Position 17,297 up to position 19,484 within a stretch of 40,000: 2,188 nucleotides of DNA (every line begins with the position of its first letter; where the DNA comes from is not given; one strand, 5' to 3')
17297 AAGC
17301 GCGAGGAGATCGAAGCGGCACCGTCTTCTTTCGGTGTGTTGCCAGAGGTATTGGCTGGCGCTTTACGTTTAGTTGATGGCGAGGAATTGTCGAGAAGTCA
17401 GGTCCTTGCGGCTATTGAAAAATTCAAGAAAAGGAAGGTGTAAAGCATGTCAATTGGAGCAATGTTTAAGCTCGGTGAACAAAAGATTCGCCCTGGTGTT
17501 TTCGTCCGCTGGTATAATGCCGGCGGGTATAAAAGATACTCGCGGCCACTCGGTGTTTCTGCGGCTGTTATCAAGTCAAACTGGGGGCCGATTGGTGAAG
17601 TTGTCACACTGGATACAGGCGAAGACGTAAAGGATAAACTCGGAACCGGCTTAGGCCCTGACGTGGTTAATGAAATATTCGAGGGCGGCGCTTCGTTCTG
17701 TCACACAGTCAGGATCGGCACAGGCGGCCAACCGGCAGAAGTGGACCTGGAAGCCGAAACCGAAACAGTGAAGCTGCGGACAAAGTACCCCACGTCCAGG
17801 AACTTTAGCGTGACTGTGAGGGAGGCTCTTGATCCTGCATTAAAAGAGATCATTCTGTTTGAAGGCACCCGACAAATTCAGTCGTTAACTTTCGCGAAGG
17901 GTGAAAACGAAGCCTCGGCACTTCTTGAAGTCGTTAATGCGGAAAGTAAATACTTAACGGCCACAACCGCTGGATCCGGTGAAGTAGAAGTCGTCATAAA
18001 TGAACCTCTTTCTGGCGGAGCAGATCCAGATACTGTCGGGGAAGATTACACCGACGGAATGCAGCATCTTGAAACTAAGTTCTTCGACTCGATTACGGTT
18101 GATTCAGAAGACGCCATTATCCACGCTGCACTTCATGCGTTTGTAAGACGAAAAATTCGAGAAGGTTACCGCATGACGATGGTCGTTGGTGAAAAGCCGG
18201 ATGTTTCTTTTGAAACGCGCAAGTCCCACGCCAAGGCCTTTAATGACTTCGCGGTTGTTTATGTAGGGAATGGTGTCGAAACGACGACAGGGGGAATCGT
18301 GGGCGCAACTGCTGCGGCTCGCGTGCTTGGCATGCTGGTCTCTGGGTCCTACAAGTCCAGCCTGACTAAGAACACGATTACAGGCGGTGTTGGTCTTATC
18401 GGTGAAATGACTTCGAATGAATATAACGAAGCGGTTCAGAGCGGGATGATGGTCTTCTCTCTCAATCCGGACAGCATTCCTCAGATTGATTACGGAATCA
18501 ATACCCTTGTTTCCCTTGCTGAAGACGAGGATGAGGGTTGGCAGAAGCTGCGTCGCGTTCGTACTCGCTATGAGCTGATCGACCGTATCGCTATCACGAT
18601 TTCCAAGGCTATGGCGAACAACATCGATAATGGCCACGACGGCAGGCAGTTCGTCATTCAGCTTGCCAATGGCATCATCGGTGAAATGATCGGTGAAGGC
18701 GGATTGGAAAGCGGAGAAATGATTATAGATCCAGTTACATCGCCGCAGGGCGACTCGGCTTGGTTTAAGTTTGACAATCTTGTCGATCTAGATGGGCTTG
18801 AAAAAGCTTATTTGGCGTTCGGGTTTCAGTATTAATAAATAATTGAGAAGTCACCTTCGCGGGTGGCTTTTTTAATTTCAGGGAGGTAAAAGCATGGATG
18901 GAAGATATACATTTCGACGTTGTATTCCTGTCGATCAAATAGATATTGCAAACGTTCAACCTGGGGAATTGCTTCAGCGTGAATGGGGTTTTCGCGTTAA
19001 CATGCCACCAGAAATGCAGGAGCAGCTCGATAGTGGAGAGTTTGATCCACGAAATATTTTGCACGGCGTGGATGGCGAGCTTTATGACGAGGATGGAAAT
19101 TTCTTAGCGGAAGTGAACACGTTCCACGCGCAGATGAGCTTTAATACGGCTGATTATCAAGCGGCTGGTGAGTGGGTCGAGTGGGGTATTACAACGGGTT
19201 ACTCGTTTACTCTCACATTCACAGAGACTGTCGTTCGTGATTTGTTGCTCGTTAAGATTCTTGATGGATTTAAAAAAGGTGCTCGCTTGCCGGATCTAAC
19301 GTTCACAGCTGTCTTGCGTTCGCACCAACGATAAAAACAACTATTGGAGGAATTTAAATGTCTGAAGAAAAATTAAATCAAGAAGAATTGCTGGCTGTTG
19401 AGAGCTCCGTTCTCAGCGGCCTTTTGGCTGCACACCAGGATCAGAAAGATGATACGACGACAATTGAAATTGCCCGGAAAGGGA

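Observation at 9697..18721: In-frame GGN-GAA-ATG (Gly-Glu-Met) motif occurs 14 times, only in portal, scaffold, capsid N-terminus and sheath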

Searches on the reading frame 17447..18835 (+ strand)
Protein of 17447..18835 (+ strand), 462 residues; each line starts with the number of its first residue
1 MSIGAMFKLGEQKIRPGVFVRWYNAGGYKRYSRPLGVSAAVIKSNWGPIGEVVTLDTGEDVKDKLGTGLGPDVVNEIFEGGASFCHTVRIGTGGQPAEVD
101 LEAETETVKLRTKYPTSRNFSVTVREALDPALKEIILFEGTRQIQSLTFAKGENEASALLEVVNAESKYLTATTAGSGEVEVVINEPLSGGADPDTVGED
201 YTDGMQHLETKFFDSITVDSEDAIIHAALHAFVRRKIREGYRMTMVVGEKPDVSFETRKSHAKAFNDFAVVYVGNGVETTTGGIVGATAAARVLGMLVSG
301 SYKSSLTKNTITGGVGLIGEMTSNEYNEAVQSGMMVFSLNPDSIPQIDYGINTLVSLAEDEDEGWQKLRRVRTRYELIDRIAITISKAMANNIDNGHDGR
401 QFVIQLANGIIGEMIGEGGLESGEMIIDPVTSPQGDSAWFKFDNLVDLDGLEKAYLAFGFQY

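Call 5: search_protein_families(library=pfam, proteins=[window:17447-18835:+], max_evalue=0.01)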
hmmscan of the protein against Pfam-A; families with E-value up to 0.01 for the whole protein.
window:17447-18835:+ (462 aa): 4 families
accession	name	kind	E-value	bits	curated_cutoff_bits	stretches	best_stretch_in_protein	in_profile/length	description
PF04984.19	Phage_sheath_1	-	3.7e-11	43.6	31.4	1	198-353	5-168/168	Phage tail sheath protein subtilisin-like domain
PF17481.7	Phage_sheath_domII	-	1.2e-08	35.7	31.4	1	100-193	9-98/98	Phage tail sheath protein beta-sandwich domain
PF17482.7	Phage_sheath_1C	-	0.0012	19.3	26.9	1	360-433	1-74/104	Phage tail sheath C-terminal domain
PF22671.1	Gp18_domIII_N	-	0.002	18.8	27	1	36-67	2-33/58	Tail sheath protein Gp18 domain III N-terminal region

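Call 6: search_protein_families(library=phrogs, proteins=[window:17447-18835:+], max_evalue=0.001)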
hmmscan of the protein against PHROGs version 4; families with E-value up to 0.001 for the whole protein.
window:17447-18835:+ (462 aa): 2 families
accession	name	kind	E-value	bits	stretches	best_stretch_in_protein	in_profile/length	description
phrog_279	-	tail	3.9e-64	218.2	1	6-461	5-483/489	tail sheath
phrog_1480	-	tail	7.5e-12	45.9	1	198-421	81-291/353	tail sheath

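Call 43: find_homologous_proteins(query=window:17447-18835:+, max_evalue=1e-10)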
Query window:17447-18835:+ (462 aa): 322 proteins with E <= 1e-10 among 8000 candidates; the best 120 are listed.
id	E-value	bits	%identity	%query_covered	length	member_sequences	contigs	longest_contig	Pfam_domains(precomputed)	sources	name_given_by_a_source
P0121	0.0e+0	1025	100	100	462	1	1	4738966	PF04984.20,PF17481.8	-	-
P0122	1.1e-266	903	87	100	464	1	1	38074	PF04984.20,PF17481.8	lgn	-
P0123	5.1e-239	811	77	100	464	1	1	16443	PF04984.20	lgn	-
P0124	8.2e-229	778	75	100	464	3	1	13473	PF04984.20,PF17481.8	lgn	-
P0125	7.3e-223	758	75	100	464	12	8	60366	PF04984.20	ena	-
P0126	1.5e-220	751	73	100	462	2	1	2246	PF04984.20,PF17481.8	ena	-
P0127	6.3e-218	742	73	100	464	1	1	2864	PF04984.20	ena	-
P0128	2.9e-216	736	71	100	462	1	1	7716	PF04984.20,PF17481.8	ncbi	-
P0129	5.6e-216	736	72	100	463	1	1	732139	PF04984.20,PF17481.8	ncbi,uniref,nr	ncbi:hypothetical protein NCCP2222_01850 [Sporosarcina sp. NCCP-2222]|uniref:phage tail sheath N-ter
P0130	3.6e-213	726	71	100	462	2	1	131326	PF04984.20,PF17481.8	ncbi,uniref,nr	ncbi:phage tail sheath protein [Sporosarcina koreensis]|uniref:phage tail sheath protein n=1 Tax=Spo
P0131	5.9e-213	726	70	100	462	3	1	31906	PF04984.20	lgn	-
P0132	2.0e-204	697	67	99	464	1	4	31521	PF04984.20,PF17481.8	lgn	-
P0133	2.6e-202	691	69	100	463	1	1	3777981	PF04984.20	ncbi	ncbi:phage tail sheath protein [Sporosarcina sp. ITBMC105]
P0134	2.2e-198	678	65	100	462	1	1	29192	PF04984.20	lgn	-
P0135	1.1e-194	665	64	100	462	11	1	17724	PF04984.20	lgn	-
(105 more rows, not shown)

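Call 81: predict_structure(alignment_id=A2)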
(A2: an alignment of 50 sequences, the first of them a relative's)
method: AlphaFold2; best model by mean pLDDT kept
length: 462 residues; sequences in the alignment: 50
mean_pLDDT: 89.9   pTM: 0.85
mean pLDDT of the five models: 89.9, 86.6, 85.3, 77.8, 77.3
residues with pLDDT >= 90: 297; 70-90: 148; 50-70: 16; < 50: 1
segments of 3 or more residues with pLDDT < 50: none
pLDDT, mean of each block of 10 residues (from residue 1): 71 79 61 79 96 94 95 97 96 95 90 96 95 96 95 92 96 89 95 94 94 94 96 90 94 95 94 95 95 94 90 93 92 94 93 87 87 90 83 83 89 89 88 84 82 77 54
secondary structure, 60 per line:
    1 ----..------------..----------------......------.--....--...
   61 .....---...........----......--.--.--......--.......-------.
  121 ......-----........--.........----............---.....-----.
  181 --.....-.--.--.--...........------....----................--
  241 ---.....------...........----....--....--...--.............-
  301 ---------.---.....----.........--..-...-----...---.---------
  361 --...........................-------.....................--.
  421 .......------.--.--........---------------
elements in order: E37-42 E52-55 H58-65 H69-79 E84-89 E98-103 E106-112 E120-126 E132-139 E142-150 H155-166 E170-174 E183-187 H198-208 E215-218 H223-238 E244-248 H255-265 E270-273 E276-279 E282-284 H287-299 E314-318 H323-331 E337-339 E345-347 H363-366 H368-389 H397-417 E420-427 E440-447
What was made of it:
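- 18401..18721 (+): Three GEM copies in the tail sheath (18401, 18680, 18713; res 319-321, 412-414, 423-425). I judge these NOT to be part of the system. The sites lie in a short loop, a helix and a strand of the folded core, in 10-residue blocks of mean pLDDT 88-93 (call 81).
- On Contractile-tail sheath as a substrate of the motif: The sites lie in the folded core (call 81).
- The sites lie in a loop, a helix and a strand of the confidently folded core (call 81), where cutting would destroy the sheath.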

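Call 95: find_encoding_contigs(protein=P0122, flank=7000, max_places=1)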
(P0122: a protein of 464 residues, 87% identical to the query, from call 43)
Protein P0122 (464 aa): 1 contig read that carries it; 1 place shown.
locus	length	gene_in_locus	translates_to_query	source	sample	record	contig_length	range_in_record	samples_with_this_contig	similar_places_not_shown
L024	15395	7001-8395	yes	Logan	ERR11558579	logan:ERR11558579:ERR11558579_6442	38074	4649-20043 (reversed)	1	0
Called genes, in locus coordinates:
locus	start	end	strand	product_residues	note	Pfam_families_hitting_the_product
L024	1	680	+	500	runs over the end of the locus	PF05133:SPP1_portal (weak)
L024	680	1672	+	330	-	-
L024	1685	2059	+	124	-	-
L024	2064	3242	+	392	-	-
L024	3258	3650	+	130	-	PF09956:Phage_cement_2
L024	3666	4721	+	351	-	-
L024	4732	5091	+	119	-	-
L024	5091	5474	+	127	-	-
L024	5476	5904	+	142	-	-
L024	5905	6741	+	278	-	-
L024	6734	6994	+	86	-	PF26160:YqzN_YkzM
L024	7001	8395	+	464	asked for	PF17481:Phage_sheath_domII (weak), PF04984:Phage_sheath_1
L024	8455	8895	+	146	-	PF09393:DUF2001 (weak)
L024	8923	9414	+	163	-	PF08890:Phage_TAC_5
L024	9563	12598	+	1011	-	-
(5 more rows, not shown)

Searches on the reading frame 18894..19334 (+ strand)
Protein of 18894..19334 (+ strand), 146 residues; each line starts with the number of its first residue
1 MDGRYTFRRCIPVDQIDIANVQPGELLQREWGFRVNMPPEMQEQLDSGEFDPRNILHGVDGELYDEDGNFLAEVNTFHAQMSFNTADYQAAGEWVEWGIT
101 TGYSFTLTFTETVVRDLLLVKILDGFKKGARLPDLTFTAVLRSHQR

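Call 5: search_protein_families(library=pfam, proteins=[window:18894-19334:+], max_evalue=0.01)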
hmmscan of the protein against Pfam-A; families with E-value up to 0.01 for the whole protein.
window:18894-19334:+ (146 aa): 1 family
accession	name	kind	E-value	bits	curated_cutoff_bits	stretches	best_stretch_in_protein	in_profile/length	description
PF09393.16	DUF2001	-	1.5e-06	28.7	27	1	50-130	3-82/139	Phage tail tube protein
